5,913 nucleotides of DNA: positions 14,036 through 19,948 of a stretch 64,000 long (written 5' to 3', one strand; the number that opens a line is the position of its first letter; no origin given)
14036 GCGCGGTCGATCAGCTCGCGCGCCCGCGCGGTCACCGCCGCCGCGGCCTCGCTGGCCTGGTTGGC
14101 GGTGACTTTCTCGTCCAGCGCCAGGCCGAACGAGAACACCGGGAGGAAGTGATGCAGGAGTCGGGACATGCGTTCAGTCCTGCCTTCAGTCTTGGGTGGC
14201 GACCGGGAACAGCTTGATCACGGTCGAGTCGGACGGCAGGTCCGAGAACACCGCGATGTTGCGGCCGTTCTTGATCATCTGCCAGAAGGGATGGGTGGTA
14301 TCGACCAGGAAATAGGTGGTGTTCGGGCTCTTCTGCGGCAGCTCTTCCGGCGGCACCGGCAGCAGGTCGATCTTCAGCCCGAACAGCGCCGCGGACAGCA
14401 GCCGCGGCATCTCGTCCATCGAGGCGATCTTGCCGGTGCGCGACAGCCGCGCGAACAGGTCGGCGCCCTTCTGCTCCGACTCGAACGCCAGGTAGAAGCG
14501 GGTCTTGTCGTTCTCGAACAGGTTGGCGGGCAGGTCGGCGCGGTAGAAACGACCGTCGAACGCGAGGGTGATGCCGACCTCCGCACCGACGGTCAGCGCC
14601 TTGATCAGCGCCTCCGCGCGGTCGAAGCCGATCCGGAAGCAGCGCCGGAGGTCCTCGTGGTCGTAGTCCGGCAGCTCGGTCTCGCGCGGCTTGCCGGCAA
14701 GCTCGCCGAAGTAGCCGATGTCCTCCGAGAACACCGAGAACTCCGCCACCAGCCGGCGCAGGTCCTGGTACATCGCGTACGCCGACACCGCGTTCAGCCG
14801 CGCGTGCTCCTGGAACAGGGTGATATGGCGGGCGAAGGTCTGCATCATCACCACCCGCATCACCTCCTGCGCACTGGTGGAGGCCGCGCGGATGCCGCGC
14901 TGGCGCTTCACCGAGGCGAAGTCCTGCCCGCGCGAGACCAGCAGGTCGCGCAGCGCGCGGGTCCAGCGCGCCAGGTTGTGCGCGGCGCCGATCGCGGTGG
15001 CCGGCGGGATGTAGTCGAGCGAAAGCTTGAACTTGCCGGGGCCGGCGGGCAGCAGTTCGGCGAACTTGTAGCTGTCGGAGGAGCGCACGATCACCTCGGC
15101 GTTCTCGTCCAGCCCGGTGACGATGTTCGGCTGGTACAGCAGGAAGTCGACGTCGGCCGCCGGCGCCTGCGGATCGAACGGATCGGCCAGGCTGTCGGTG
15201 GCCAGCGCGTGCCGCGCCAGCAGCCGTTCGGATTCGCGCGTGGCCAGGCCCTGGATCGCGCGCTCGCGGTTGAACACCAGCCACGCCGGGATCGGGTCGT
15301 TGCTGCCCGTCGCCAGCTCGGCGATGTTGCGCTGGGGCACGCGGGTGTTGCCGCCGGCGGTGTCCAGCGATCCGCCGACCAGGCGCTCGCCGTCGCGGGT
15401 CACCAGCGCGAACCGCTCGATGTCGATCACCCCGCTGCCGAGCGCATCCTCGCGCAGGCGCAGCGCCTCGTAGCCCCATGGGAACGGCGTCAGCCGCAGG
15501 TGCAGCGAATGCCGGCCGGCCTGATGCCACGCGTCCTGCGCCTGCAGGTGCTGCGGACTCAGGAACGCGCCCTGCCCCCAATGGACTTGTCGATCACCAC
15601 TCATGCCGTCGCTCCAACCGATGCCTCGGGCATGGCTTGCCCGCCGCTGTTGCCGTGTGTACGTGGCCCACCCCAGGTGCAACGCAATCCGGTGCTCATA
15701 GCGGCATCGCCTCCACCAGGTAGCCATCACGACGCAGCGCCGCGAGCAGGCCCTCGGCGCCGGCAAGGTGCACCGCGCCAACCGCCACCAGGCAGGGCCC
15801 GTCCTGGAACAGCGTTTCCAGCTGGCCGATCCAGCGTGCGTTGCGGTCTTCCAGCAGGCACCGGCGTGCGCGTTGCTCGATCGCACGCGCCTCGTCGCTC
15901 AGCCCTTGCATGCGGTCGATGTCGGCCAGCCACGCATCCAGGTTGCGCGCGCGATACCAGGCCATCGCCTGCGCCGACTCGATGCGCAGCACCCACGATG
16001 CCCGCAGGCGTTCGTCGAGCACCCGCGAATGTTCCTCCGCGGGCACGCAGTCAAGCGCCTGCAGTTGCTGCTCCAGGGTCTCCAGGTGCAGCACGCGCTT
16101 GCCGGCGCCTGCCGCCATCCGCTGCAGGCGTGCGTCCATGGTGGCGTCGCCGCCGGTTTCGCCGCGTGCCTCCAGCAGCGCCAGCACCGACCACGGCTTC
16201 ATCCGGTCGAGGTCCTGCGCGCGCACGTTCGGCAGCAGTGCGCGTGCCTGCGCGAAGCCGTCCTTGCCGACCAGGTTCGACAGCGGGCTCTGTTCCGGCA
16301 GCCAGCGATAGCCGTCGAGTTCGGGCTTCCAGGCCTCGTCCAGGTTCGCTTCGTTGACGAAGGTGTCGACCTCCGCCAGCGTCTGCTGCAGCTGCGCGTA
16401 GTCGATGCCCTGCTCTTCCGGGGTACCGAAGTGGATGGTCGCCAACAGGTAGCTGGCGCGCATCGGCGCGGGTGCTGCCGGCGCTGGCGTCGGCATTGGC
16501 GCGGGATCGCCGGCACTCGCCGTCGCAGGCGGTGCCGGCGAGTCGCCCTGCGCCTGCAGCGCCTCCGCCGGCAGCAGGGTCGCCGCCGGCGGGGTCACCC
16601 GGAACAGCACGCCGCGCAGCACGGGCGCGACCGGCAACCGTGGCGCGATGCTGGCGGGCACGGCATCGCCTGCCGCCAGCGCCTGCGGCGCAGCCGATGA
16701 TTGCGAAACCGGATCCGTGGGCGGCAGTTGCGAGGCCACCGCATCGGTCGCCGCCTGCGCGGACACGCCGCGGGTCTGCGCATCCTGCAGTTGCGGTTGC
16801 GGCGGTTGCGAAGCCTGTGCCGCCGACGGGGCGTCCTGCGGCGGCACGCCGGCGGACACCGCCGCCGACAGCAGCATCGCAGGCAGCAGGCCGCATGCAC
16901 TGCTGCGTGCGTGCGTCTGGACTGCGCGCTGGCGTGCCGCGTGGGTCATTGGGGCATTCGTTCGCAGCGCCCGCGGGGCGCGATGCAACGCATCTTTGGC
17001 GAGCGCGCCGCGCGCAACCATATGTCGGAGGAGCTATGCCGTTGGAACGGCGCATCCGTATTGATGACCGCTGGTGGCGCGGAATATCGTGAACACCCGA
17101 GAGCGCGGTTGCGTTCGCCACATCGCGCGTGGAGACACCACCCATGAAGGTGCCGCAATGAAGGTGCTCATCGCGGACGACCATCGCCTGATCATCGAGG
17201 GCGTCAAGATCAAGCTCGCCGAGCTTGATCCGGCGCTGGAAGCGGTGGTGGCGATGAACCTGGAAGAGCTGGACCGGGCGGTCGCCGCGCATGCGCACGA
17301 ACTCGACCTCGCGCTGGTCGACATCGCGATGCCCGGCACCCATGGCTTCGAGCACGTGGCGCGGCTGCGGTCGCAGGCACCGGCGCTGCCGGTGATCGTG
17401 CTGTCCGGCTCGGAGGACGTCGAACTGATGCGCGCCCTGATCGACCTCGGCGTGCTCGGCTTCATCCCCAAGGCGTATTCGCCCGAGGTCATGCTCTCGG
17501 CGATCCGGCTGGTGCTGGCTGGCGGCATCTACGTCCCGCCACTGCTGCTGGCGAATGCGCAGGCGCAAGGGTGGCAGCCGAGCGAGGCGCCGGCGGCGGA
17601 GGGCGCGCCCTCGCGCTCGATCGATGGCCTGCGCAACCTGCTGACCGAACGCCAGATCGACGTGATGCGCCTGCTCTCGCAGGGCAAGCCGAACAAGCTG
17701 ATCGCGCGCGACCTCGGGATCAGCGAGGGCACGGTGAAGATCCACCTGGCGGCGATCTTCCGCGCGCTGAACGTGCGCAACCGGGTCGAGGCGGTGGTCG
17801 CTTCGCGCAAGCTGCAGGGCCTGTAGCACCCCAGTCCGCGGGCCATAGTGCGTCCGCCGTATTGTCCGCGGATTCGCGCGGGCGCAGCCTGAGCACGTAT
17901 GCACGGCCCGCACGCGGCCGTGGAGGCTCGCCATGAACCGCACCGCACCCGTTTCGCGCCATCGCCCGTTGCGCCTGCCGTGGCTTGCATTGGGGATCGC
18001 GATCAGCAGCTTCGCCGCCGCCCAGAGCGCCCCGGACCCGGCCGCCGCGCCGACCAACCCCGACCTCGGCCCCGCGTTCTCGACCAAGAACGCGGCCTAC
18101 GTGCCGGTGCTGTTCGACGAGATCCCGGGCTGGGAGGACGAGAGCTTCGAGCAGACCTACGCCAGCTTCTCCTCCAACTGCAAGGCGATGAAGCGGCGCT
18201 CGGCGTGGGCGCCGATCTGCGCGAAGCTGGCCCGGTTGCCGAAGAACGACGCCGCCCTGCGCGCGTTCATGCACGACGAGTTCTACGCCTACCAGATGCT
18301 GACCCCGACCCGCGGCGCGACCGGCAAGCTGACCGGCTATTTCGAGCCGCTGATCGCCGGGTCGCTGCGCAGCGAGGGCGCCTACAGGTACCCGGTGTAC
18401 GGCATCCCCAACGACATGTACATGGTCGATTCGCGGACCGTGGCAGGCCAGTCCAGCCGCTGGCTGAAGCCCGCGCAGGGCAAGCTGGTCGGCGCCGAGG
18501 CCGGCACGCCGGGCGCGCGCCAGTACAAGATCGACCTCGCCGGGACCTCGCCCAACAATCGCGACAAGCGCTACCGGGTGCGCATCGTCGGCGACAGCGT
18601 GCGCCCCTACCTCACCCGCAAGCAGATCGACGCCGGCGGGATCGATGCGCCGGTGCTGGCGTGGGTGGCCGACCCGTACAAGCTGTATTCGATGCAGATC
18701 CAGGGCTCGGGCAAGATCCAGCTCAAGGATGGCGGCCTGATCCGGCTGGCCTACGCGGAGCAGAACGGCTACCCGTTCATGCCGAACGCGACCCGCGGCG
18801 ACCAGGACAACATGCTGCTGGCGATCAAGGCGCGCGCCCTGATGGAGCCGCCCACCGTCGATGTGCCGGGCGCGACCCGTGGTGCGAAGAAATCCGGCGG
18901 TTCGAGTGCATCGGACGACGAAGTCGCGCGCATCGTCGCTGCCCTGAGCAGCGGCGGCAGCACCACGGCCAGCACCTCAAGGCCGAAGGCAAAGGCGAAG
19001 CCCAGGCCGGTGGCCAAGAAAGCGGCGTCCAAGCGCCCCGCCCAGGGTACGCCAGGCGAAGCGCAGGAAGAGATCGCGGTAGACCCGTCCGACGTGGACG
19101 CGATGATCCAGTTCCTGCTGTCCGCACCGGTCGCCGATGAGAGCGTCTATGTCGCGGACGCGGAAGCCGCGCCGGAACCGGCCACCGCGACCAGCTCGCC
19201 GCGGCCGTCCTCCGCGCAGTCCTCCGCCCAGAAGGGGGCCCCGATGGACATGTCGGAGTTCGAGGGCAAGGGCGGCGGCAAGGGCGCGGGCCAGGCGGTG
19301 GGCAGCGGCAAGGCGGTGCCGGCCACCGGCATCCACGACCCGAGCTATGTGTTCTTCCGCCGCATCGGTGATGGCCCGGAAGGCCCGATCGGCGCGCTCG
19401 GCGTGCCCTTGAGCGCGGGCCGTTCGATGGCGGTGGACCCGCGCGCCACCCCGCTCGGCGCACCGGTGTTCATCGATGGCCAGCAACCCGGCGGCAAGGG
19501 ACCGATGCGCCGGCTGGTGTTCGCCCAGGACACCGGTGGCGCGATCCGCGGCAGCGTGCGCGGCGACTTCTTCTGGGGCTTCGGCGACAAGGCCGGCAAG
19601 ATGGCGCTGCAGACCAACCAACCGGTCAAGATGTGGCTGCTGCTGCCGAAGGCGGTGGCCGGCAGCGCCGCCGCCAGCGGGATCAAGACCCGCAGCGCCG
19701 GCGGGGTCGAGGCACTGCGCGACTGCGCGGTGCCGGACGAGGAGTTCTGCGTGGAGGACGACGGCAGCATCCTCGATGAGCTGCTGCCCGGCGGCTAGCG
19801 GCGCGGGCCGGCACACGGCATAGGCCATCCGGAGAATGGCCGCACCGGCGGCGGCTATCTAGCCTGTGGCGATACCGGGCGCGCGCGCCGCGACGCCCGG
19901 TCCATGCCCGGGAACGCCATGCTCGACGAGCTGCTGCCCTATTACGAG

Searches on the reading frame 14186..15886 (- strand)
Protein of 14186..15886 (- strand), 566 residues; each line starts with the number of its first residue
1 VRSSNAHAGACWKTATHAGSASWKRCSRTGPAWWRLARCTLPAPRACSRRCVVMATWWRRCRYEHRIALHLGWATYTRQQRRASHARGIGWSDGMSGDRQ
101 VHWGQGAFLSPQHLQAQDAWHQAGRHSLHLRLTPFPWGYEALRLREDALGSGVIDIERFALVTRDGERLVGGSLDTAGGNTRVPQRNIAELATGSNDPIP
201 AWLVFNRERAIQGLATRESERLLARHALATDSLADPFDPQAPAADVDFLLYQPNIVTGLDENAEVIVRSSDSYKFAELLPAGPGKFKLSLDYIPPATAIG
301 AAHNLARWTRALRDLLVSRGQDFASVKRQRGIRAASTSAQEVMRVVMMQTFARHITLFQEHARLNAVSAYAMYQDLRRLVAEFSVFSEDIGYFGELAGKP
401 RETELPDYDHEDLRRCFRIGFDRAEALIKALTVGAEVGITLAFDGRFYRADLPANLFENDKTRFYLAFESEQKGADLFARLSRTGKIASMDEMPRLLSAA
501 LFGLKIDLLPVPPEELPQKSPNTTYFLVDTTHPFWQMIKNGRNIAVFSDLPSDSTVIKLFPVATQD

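Call 8: search_protein_families(library=pfam, proteins=[window:14186-15886:-], max_evalue=0.01)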
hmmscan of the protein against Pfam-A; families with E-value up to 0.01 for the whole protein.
window:14186-15886:- (566 aa): 1 family
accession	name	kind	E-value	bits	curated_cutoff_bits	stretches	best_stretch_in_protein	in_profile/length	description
PF05936.17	T6SS_VasE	-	5.3e-65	220.3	23.4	1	113-548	1-415/429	Bacterial Type VI secretion, VC_A0110, EvfL, ImpJ, VasE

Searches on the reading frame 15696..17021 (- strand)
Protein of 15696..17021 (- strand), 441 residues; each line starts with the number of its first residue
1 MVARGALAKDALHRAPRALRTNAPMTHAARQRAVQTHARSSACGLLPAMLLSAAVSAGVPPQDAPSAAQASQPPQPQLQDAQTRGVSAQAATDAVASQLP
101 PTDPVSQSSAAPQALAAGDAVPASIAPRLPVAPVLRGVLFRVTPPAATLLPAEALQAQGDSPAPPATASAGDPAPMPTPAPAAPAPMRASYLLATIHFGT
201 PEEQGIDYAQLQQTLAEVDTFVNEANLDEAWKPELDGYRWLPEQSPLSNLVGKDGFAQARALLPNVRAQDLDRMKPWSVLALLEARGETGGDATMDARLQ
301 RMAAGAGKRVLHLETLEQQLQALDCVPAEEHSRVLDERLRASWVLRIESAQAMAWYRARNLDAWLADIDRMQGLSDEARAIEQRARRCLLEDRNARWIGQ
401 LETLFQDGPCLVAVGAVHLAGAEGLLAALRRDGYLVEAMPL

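Call 8: search_protein_families(library=pfam, proteins=[window:15696-17021:-], max_evalue=0.01)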
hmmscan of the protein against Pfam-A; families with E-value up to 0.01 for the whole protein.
window:15696-17021:- (441 aa): 1 family
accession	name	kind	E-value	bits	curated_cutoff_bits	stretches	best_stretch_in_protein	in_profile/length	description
PF01963.22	TraB_PrgY_gumN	-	7.5e-37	128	26.8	1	189-437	11-262/263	TraB/PrgY/gumN family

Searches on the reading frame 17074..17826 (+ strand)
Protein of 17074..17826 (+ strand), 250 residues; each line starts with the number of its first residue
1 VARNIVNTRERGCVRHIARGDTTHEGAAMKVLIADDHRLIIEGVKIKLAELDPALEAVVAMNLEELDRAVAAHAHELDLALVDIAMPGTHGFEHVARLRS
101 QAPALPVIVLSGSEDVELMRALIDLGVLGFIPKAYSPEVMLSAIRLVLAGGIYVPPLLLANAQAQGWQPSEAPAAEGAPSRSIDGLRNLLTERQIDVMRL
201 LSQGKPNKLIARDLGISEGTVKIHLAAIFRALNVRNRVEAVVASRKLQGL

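Call 8: search_protein_families(library=pfam, proteins=[window:17074-17826:+], max_evalue=0.01)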
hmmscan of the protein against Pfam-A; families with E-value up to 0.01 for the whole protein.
window:17074-17826:+ (250 aa): 5 families
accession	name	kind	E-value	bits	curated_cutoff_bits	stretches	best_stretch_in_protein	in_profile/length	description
PF00196.25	GerE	-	2.5e-20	72.3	23.5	1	189-242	2-55/57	Bacterial regulatory proteins, luxR family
PF00072.30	Response_reg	-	3.1e-19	69.6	30.2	1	31-145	1-111/111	Response regulator receiver domain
PF08281.18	Sigma70_r4_2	-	0.00023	21.2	25.7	1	190-228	11-50/54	Sigma-70, region 4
PF13384.12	HTH_23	-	0.0037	17.5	24.6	0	193-223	6-36/50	Homeodomain-like domain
PF04545.22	Sigma70_r4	-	0.0096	15.9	24.1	0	191-232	6-48/50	Sigma-70, region 4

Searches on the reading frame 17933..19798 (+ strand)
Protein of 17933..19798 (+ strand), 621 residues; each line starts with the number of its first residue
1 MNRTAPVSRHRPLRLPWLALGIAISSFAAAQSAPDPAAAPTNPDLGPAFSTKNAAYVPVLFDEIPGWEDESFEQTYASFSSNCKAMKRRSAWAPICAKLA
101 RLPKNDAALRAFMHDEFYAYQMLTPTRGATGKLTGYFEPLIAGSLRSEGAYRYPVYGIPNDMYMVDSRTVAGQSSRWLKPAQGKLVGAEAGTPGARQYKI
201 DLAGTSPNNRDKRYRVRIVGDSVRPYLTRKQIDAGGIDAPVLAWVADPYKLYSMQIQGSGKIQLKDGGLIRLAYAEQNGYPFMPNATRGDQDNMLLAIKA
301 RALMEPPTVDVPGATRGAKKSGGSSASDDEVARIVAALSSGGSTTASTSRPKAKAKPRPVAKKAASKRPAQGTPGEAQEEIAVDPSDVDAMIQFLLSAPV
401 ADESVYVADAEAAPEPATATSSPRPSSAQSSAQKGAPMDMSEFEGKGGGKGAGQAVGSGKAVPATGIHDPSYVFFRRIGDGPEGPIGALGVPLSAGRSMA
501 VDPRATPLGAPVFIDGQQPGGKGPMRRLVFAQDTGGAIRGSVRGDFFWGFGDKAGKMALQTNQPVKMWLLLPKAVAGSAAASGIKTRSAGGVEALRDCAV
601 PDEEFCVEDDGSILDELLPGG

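Call 5: search_protein_families(library=pfam, proteins=[window:17933-19798:+], max_evalue=0.01)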
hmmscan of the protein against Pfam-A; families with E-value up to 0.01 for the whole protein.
window:17933-19798:+ (621 aa): 2 families
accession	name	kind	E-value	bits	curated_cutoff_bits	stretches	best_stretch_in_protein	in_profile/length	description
PF03562.22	MltA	-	6.9e-30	104.6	24.3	1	133-284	2-117/163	MltA specific insert domain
PF06725.17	3D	-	5.3e-20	71.8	23.8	1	497-570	1-71/72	3D domain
